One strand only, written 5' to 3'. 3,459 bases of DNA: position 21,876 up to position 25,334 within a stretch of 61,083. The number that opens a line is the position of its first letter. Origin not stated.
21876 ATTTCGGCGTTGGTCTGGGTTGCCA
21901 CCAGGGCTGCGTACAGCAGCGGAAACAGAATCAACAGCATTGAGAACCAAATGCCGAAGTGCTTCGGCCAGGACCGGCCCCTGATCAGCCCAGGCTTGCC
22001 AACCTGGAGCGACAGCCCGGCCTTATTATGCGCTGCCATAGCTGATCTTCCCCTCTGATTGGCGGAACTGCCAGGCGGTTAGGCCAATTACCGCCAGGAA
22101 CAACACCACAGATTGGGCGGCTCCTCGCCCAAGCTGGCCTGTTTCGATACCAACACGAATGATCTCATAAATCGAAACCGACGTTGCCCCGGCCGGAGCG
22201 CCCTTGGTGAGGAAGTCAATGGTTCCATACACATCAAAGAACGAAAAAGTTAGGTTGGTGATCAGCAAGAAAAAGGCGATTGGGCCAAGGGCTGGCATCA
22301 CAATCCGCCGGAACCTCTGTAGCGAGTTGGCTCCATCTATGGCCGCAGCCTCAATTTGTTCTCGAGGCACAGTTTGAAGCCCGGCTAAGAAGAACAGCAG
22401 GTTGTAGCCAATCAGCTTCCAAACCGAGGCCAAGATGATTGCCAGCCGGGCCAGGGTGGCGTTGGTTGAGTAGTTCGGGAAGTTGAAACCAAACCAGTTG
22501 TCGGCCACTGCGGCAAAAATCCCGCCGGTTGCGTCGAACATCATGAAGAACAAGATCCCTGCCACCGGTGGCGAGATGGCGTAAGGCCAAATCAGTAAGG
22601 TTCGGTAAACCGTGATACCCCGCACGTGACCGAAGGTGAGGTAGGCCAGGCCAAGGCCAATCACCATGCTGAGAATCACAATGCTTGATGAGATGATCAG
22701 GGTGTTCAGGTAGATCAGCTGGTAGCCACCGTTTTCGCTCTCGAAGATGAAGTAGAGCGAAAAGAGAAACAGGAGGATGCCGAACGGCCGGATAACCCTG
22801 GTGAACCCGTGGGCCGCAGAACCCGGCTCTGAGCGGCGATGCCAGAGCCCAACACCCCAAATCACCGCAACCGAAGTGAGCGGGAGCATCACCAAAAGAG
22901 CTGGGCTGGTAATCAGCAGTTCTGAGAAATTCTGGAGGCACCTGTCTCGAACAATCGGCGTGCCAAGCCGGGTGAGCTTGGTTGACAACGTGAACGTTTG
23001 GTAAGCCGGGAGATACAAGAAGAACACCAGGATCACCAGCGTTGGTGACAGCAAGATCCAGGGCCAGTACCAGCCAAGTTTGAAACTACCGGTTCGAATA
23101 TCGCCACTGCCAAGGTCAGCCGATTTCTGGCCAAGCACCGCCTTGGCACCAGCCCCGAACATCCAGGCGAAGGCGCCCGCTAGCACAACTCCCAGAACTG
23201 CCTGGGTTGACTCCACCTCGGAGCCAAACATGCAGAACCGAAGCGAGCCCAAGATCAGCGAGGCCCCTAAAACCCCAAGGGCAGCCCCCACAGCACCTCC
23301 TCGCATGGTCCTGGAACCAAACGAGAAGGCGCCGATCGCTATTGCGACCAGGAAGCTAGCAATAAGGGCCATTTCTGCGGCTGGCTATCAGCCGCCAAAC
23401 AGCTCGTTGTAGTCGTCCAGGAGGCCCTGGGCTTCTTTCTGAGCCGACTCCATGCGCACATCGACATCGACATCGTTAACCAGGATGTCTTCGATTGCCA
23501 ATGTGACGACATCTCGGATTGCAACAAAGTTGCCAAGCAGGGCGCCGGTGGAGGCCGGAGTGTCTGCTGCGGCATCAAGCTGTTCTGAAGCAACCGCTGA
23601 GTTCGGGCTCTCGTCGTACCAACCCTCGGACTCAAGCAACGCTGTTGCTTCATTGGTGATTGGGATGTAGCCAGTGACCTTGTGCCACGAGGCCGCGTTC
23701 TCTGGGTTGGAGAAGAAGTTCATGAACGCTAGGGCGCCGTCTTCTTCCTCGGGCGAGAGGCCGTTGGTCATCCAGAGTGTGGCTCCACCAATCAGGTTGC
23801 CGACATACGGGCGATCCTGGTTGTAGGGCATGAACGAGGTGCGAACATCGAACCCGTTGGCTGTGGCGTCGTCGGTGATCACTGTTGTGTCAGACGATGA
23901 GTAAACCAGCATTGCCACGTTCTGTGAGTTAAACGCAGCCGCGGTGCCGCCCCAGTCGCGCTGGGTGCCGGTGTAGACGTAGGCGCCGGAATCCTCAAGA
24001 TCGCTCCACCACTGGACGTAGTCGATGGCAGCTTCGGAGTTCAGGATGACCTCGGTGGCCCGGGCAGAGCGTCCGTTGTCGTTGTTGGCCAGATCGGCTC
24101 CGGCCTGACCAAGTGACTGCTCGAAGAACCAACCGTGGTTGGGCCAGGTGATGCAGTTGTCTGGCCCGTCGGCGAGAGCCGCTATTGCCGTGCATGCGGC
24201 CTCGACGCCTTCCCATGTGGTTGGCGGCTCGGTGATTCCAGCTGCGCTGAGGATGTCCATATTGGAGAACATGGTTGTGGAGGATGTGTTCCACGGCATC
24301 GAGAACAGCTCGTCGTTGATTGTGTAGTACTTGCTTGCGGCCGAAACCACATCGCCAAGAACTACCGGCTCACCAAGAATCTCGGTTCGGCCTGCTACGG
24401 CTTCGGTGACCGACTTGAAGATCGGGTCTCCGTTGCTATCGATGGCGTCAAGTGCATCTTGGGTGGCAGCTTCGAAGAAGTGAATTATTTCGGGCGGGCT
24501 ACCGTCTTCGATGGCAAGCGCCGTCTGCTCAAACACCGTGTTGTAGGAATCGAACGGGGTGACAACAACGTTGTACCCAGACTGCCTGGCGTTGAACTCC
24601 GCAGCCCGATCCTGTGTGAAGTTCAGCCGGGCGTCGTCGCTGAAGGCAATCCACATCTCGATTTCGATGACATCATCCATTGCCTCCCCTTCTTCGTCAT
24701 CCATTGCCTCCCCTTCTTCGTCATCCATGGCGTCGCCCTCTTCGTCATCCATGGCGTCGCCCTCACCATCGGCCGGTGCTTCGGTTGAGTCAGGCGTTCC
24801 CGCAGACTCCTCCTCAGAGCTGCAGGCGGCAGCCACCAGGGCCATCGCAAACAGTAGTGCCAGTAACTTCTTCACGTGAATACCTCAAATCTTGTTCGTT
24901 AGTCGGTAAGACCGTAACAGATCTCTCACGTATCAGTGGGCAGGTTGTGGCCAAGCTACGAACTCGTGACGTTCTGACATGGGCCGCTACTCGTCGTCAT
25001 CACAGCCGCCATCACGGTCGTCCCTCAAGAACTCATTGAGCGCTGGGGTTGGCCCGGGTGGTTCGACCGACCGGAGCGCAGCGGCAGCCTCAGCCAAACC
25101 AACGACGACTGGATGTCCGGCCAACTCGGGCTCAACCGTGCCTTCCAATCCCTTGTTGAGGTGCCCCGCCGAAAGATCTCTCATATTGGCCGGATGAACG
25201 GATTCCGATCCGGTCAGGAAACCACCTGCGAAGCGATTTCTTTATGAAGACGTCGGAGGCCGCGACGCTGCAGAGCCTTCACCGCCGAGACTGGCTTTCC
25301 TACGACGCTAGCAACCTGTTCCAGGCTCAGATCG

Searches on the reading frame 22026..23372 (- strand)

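Call 14: search_protein_families(library=pfam, proteins=[window:22026-23372:-], max_evalue=0.001)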
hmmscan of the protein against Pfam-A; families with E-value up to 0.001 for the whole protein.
window:22026-23372:- (448 aa): 1 family
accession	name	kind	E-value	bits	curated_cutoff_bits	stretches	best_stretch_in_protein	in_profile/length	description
PF00528.27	BPD_transp_1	-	7.3e-13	49.1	26.4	1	237-431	3-169/184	Binding-protein-dependent transport system inner membrane component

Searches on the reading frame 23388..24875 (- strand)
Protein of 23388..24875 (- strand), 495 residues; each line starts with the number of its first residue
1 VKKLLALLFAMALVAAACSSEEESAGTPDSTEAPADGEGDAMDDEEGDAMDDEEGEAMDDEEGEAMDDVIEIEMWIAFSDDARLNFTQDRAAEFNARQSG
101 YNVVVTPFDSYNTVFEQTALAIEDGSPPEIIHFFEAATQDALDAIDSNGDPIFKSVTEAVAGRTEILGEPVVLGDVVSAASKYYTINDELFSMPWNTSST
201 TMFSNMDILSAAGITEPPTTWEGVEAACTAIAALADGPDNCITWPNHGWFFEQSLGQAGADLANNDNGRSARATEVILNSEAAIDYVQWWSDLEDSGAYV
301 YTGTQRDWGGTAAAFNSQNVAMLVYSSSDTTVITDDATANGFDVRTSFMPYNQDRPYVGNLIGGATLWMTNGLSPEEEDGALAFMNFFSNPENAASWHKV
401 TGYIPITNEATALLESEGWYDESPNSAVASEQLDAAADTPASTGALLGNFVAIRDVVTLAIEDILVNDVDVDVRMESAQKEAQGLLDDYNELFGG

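Call 3: search_protein_families(library=pfam, proteins=[window:23388-24875:-], max_evalue=0.01)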
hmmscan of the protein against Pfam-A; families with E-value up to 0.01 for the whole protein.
window:23388-24875:- (495 aa): 2 families
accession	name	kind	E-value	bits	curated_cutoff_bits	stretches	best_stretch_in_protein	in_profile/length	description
PF13416.11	SBP_bac_8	-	5.2e-37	128.6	27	1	90-412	2-267/279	Bacterial extracellular solute-binding protein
PF01547.30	SBP_bac_1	-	4.2e-21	76.7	26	1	88-394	11-306/307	Bacterial extracellular solute-binding protein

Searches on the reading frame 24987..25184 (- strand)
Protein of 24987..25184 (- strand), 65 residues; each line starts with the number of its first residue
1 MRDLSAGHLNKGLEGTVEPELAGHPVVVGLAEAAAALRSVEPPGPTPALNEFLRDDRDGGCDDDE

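Call 3: search_protein_families(library=pfam, proteins=[window:24987-25184:-], max_evalue=0.01)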
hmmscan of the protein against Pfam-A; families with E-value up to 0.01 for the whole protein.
window:24987-25184:- (65 aa): 0 families

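Call 4: search_protein_families(library=ncbifam, proteins=[window:24987-25184:-], max_evalue=0.001)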
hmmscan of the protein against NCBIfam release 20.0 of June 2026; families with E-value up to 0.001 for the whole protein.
window:24987-25184:- (65 aa): 0 families

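Call 77: search_protein_families(library=pfam, proteins=[window:24987-25184:-], max_evalue=1)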
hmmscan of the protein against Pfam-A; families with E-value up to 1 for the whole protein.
window:24987-25184:- (65 aa): 0 families
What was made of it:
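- On Anti-sigma factor (for the 65-aa ORF and its full-length homologues): It matches no Pfam anti-sigma domain (call 77).
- Closest known: ECF sigma with a single-pass membrane anti-sigma factor. Different: The partner matches no Pfam family (call 77).
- The partner protein matches no known anti-sigma family (call 77).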
